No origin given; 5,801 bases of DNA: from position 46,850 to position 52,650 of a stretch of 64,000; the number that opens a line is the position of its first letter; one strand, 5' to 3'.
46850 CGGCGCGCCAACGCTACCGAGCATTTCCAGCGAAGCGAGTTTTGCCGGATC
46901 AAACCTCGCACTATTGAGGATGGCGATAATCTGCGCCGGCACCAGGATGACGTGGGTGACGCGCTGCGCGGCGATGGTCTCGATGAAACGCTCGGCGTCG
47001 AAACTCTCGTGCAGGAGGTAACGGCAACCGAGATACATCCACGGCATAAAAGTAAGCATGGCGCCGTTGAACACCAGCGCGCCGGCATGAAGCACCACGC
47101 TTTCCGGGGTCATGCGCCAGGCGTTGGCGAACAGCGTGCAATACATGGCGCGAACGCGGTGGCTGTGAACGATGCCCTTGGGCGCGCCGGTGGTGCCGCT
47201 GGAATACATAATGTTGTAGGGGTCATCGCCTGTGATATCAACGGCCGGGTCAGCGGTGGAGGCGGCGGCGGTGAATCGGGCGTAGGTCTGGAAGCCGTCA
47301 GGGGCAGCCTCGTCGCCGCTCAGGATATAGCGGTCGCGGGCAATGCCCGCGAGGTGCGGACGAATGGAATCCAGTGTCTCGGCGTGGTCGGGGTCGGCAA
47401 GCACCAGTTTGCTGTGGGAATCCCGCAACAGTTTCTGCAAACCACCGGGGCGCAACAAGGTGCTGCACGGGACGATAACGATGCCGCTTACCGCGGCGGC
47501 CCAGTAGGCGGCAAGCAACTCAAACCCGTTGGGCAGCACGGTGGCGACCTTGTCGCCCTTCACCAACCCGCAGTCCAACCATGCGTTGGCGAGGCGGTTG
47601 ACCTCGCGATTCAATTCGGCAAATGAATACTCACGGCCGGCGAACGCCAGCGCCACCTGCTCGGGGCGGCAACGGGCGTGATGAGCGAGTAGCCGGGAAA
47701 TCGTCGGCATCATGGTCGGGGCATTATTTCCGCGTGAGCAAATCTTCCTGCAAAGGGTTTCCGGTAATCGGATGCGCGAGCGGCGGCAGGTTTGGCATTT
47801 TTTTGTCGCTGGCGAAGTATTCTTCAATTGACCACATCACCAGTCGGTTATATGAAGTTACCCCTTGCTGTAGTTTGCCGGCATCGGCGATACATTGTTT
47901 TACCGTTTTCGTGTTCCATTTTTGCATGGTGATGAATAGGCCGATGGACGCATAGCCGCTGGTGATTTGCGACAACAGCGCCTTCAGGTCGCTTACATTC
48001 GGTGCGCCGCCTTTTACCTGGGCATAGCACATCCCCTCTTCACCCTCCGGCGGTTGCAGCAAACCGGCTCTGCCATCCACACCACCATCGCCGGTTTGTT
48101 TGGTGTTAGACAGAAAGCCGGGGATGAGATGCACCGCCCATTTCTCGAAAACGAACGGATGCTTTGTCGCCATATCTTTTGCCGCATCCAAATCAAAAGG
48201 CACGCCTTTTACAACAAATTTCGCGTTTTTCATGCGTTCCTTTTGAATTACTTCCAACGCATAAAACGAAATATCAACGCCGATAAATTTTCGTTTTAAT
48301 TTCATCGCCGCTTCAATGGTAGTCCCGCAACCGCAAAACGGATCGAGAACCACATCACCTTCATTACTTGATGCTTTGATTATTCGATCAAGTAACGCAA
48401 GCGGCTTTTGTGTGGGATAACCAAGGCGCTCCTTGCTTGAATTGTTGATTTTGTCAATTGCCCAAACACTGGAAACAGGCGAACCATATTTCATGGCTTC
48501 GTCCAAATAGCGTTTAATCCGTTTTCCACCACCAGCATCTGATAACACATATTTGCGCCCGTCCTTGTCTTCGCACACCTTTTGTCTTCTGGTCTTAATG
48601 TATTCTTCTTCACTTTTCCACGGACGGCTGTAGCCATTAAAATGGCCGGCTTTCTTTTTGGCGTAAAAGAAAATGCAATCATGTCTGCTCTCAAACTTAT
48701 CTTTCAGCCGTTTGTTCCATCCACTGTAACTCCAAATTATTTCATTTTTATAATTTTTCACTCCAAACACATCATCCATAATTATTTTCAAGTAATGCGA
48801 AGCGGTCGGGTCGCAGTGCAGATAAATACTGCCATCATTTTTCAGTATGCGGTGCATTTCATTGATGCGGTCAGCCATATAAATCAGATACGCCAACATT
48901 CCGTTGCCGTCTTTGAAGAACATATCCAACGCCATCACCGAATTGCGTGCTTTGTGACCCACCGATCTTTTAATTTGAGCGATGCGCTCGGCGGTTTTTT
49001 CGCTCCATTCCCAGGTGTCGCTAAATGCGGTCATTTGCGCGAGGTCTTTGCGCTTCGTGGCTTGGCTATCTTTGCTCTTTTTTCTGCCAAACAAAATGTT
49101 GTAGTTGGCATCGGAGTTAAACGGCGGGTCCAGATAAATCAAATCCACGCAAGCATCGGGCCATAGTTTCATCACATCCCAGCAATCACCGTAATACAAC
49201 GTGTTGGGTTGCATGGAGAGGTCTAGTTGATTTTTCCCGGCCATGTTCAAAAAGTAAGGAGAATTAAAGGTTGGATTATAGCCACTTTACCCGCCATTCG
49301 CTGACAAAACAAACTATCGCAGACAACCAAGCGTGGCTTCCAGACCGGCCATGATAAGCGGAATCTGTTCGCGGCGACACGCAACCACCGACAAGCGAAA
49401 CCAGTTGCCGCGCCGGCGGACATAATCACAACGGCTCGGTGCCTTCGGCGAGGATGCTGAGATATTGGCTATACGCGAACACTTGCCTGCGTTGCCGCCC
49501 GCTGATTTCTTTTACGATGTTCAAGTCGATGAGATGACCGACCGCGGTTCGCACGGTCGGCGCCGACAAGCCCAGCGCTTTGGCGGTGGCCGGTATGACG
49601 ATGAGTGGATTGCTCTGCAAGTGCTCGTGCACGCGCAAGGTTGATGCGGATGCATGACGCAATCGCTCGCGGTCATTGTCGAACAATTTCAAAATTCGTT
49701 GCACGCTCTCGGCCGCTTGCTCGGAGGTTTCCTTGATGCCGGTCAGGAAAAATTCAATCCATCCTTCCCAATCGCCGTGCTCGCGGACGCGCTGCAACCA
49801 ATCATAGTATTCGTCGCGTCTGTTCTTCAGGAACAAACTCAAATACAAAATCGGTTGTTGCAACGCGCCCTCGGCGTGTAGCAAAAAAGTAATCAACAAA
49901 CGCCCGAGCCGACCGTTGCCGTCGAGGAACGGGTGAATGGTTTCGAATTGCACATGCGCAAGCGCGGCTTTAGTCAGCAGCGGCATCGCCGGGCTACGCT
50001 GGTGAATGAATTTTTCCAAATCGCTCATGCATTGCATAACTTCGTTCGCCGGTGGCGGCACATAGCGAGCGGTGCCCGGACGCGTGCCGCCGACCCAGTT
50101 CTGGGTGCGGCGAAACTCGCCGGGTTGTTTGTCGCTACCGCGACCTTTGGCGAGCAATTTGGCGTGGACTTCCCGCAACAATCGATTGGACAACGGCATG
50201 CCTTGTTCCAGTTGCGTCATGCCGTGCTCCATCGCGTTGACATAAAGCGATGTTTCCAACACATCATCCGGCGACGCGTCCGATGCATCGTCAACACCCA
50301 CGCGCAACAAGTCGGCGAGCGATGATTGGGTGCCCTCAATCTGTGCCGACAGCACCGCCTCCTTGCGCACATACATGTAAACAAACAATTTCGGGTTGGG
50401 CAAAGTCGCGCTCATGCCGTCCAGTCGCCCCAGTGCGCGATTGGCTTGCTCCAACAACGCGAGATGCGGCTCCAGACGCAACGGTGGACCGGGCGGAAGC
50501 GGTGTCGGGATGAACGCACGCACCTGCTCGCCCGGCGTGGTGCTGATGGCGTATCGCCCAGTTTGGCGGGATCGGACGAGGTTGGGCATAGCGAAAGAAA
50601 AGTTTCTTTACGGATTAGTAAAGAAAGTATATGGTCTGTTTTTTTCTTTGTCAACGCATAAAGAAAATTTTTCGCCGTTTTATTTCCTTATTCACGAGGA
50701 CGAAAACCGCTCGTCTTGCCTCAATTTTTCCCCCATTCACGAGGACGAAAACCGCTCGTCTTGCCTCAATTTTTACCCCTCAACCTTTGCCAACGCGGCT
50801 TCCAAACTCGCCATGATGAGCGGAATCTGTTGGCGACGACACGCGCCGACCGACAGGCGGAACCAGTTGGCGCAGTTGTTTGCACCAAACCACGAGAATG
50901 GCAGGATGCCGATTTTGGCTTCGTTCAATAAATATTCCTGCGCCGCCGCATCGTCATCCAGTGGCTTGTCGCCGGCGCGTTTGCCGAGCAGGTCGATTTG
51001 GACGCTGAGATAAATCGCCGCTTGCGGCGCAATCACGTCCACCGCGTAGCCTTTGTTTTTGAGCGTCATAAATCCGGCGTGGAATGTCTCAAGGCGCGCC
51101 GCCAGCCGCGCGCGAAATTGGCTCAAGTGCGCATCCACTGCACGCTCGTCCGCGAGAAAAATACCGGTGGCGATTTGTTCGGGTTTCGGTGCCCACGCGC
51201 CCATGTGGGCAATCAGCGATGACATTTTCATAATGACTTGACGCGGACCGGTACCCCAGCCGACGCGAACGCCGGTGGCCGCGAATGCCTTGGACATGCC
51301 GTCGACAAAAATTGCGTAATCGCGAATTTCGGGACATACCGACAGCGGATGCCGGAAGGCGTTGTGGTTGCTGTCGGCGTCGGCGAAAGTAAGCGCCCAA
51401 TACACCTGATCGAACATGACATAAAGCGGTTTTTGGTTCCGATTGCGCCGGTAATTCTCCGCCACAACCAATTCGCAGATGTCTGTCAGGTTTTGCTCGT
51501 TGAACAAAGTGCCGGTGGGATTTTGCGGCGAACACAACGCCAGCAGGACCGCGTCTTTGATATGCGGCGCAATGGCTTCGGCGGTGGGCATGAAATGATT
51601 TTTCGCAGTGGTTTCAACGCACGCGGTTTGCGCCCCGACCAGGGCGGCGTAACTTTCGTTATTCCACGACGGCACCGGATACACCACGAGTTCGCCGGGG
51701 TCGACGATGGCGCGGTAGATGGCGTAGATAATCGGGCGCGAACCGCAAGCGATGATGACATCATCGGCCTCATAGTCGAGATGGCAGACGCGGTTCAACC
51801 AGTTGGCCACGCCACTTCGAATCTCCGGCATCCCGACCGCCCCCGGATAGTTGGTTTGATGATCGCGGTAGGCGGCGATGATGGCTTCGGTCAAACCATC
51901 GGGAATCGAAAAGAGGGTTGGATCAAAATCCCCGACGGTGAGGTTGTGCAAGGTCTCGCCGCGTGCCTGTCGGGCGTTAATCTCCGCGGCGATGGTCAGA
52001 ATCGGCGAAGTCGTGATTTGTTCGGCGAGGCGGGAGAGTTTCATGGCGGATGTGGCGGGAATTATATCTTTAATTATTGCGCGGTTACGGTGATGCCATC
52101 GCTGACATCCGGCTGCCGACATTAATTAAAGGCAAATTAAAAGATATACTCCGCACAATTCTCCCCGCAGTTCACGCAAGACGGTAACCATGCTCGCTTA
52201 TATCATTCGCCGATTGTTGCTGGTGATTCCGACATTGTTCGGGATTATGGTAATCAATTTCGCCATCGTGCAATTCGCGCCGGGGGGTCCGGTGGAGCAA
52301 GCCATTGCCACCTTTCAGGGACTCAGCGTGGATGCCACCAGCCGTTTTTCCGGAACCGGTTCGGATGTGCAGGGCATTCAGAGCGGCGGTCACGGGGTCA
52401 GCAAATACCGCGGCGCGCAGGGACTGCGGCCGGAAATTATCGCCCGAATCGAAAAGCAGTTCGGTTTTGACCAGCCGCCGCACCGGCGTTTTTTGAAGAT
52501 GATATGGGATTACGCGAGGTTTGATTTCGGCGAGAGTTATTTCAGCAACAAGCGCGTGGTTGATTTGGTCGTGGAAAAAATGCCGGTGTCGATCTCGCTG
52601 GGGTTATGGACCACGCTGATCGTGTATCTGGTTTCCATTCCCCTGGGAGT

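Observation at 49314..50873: fic cassette bracketed by an ~80-bp duplication of the aminotransferase gene's 3' end (att-like direct repeats without an integrase)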

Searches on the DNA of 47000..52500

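Call 45: search_rna_families(source=window, start=47000, end=52500, threshold=evalue, max_evalue=1)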
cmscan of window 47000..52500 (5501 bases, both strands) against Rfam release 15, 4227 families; matches with E-value up to 1: 1.
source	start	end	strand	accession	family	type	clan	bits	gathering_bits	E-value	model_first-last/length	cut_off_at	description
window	50606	50664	+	RF00994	mir-1255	Gene; miRNA;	-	27.5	63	0.014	1-67/67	no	mir-1255 microRNA precursor family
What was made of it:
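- On Integron cassette / attC: No Rfam match (call 45).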

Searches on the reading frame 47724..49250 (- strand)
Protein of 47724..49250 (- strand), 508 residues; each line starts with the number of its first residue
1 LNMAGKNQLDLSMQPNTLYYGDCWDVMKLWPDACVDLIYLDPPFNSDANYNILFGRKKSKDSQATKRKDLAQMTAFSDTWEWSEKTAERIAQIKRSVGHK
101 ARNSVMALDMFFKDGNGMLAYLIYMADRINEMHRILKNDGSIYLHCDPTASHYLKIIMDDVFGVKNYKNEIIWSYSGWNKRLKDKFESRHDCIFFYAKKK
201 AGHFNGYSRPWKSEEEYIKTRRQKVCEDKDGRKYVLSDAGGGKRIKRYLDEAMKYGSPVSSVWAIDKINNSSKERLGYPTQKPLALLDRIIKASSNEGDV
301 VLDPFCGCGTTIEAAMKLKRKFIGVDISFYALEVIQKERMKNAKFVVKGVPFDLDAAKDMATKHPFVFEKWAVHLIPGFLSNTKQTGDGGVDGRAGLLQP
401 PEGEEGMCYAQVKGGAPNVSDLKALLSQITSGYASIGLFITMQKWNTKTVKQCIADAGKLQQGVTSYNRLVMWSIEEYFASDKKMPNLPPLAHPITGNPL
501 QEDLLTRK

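Call 4: search_protein_families(library=pfam, proteins=[window:47724-49250:-])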
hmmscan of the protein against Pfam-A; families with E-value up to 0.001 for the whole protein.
window:47724-49250:- (508 aa): 5 families
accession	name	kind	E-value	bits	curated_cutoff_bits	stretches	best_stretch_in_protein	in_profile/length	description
PF01555.25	N6_N4_Mtase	-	3.1e-49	168.3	26.7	1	35-336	1-220/221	DNA methylase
PF02086.21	MethyltransfD12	-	2.1e-06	28.1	22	0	34-97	175-242/253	D12 class N6 adenine-specific DNA methyltransferase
PF13847.12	Methyltransf_31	-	0.00013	22.2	27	0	296-360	2-66/145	Methyltransferase domain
PF01170.24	UPF0020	-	0.00032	20.9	22.3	0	294-324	25-56/197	RMKL-like, methyltransferase domain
PF04471.18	Mrr_cat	-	0.00083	19.9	21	0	378-448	21-92/115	Restriction endonuclease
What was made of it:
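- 47724..49250 (-): N6/N4 DNA methyltransferase (type II-like, with a weak C-terminal Mrr_cat match); a separate accessory gene in a GC trough. Pfam PF01555, E 3e-49 (call 4).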

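Call 36: search_protein_families(library=padloc, proteins=[window:47724-49250:-], max_evalue=0.01)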
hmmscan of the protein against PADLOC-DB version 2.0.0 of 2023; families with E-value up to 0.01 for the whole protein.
window:47724-49250:- (508 aa): 75 families (the best 25 are shown)
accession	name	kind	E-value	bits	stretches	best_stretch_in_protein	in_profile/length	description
PDLC03339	MTase_II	-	2.3e-64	215.6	2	112-341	50-272/399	Type II methyltransferase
PDLC03300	MTase_II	-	1.1e-51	173.7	3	258-350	195-287/302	Type II methyltransferase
PDLC03354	MTase_II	-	2.5e-45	153.2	2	243-345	293-388/425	Type II methyltransferase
PDLC03371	MTase_II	-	2.2e-42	143.4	1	12-341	7-253/260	Type II methyltransferase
PDLC03299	MTase_II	-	2e-40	137.1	2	119-340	60-257/296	Type II methyltransferase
PDLC03633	MTase_III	-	4.2e-38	129.4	1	114-341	144-355/616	Type III methyltransferase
PDLC03635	MTase_III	-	5.9e-34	115.8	2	120-223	267-375/708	Type III methyltransferase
PDLC03636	MTase_III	-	2.2e-33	113.9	2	120-216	95-192/575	Type III methyltransferase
PDLC03638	MTase_III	-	4.7e-31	105.9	2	246-351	586-689/816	Type III methyltransferase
PDLC03644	MTase_III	-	4.7e-30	102.8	2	121-201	109-189/542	Type III methyltransferase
PDLC03265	MTase_II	-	4e-27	93.5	2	223-338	218-327/333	Type II methyltransferase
PDLC03634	MTase_III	-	1.5e-25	88.2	2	124-238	176-287/621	Type III methyltransferase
PDLC03353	MTase_II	-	4.3e-25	86.7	1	13-338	7-249/260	Type II methyltransferase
PDLC03216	MTase_II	-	5.4e-25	86.1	2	278-344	194-259/364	Type II methyltransferase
PDLC03238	MTase_II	-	2.5e-24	84.1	2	113-346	163-369/428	Type II methyltransferase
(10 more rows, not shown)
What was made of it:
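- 47724..49250 (-): PADLOC MTase_II (call 36).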

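Call 37: search_protein_families(library=ncbifam, proteins=[window:47724-49250:-])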
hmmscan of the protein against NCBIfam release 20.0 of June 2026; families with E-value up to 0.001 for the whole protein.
window:47724-49250:- (508 aa): 3 families
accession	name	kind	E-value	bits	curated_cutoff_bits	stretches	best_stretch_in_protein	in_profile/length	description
NF008572.0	PRK11524.1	equivalog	1.4e-31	109.7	292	1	120-328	60-245/294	adenine-specific DNA-methyltransferase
NF050803.1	DnaMtaseCcrMCaul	equivalog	5.5e-24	84.7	830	2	274-343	182-250/350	adenine-specific DNA-methyltransferase CcrM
NF010253.0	PRK13699.1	subfamily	5.4e-14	52.4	244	1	277-327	143-193/226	DNA methyltransferase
